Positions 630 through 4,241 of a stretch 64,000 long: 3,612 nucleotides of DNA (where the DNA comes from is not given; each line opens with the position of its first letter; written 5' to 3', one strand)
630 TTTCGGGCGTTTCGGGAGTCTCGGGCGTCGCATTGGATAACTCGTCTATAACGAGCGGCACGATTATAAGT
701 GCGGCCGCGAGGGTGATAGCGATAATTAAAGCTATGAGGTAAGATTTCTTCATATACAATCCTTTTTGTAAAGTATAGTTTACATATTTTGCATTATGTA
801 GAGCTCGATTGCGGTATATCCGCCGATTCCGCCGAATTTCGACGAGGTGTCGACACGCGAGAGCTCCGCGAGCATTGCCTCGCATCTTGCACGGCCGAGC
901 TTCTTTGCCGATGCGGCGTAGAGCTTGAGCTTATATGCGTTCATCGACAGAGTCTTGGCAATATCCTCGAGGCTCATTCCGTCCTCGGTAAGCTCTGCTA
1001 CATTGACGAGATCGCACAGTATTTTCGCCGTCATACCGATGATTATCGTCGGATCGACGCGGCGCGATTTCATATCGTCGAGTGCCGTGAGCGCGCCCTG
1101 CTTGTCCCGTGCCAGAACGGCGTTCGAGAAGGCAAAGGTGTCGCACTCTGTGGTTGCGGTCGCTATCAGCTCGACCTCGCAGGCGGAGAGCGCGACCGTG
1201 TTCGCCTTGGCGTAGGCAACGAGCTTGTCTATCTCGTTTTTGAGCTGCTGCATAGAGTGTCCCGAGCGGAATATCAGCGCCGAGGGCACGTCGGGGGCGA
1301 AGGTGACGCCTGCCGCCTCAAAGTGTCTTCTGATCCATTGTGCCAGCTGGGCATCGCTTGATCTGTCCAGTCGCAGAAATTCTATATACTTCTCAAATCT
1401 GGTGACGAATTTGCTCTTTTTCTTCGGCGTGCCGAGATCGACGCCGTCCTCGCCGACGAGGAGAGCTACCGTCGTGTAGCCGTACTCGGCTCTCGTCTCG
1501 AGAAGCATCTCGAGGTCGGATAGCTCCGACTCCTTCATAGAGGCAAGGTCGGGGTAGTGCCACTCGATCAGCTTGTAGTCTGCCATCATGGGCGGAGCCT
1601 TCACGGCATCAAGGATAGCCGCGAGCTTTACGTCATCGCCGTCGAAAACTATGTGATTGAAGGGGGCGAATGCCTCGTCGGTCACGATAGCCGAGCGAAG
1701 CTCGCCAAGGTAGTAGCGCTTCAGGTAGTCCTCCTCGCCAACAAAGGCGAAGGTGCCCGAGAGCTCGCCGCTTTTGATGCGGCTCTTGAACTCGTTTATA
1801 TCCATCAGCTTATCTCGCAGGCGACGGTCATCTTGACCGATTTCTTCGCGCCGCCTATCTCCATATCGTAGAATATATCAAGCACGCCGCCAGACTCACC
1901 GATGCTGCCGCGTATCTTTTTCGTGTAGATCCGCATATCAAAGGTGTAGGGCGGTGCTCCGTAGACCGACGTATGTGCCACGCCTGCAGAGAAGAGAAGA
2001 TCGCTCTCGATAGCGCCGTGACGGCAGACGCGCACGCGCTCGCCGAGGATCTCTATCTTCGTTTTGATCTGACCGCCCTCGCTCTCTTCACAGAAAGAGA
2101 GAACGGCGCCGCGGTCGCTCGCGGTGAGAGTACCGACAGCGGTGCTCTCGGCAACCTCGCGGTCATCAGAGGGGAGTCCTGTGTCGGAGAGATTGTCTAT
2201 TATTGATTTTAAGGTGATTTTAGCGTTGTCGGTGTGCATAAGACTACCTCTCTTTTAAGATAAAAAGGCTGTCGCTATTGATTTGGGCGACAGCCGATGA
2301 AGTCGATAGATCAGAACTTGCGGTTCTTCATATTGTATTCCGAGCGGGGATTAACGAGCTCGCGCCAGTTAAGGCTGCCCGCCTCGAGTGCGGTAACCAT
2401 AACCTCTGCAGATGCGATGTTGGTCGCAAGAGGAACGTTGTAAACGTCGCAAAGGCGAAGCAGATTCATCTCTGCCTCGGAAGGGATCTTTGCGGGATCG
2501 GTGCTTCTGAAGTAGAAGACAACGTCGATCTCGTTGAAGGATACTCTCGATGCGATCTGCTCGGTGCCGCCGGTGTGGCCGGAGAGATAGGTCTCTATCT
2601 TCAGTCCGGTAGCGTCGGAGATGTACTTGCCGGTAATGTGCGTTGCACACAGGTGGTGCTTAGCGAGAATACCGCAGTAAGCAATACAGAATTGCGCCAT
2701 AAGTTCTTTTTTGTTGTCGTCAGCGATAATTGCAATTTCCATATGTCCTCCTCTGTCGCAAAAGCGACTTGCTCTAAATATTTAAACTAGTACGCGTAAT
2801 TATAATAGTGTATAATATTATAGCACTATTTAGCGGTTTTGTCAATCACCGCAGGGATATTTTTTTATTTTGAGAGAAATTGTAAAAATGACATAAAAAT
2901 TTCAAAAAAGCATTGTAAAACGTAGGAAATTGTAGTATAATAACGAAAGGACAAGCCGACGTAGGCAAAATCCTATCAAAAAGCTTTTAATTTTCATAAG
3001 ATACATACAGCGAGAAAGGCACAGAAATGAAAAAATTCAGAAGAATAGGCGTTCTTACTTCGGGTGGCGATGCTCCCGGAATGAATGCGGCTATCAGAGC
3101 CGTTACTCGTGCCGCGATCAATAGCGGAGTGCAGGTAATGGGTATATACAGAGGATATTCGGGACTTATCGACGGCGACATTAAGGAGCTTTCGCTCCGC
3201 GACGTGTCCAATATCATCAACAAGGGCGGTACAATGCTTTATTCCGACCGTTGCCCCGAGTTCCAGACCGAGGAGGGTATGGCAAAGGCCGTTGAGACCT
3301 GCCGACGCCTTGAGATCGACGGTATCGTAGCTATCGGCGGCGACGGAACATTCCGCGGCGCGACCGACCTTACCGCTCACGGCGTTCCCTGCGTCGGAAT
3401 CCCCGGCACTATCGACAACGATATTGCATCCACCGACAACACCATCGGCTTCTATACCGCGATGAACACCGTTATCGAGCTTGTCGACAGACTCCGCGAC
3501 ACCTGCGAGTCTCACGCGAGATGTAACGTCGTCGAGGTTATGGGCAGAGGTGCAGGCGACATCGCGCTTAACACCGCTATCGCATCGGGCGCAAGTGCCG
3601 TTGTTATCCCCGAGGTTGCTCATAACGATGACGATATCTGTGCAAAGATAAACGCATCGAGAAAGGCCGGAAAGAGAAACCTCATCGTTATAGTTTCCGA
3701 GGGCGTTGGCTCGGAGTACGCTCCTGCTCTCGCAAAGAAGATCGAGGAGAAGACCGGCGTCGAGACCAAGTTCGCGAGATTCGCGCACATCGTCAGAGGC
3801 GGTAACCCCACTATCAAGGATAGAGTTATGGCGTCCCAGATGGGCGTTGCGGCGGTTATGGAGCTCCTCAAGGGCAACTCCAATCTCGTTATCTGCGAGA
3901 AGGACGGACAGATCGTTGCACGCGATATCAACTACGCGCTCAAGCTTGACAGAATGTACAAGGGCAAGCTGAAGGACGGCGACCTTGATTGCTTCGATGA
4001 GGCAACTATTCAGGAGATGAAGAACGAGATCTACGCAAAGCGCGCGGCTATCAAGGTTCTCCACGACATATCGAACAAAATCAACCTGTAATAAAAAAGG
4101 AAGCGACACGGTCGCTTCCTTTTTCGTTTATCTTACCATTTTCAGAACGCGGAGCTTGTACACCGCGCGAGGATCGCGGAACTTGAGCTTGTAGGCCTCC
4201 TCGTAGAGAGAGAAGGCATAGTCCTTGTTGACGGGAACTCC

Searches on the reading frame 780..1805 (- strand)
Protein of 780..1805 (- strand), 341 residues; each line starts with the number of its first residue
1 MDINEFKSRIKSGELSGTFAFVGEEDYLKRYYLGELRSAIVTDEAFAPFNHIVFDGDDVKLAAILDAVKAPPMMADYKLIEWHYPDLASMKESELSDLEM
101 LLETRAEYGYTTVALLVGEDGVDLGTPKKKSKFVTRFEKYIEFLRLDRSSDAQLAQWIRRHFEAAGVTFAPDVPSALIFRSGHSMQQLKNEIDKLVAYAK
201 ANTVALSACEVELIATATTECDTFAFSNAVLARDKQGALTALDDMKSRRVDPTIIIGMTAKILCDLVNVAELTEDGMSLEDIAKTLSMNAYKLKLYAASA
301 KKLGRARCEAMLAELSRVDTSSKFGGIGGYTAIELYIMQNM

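Call 27: search_protein_families(library=pfam, proteins=[window:780-1805:-], max_evalue=0.001)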
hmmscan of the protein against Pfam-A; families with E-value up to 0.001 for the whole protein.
window:780-1805:- (341 aa): 2 families
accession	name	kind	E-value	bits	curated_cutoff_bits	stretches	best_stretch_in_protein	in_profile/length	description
PF21694.2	DNA_pol3_delta_C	-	2.3e-16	60.3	27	1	222-339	3-120/121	DNA polymerase III delta subunit, C-terminal domain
PF06144.19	DNA_pol3_delta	-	1.3e-05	25.6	21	1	21-103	3-88/124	DNA polymerase III, delta subunit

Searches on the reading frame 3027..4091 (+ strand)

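Call 27: search_protein_families(library=pfam, proteins=[window:3027-4091:+], max_evalue=0.001)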
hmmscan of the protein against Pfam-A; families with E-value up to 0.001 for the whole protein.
window:3027-4091:+ (354 aa): 3 families
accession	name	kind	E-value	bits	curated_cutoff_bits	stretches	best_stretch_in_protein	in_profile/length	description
PF00365.25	PFK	-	1.1e-103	346.9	30.9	1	6-278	1-275/277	Phosphofructokinase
PF01513.26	NAD_kinase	-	3.1e-05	24.7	25.5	1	86-126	62-103/130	ATP-NAD kinase N-terminal domain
PF00781.29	DAGK_cat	-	0.00038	20.5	23.6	1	81-135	40-97/125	Diacylglycerol kinase catalytic domain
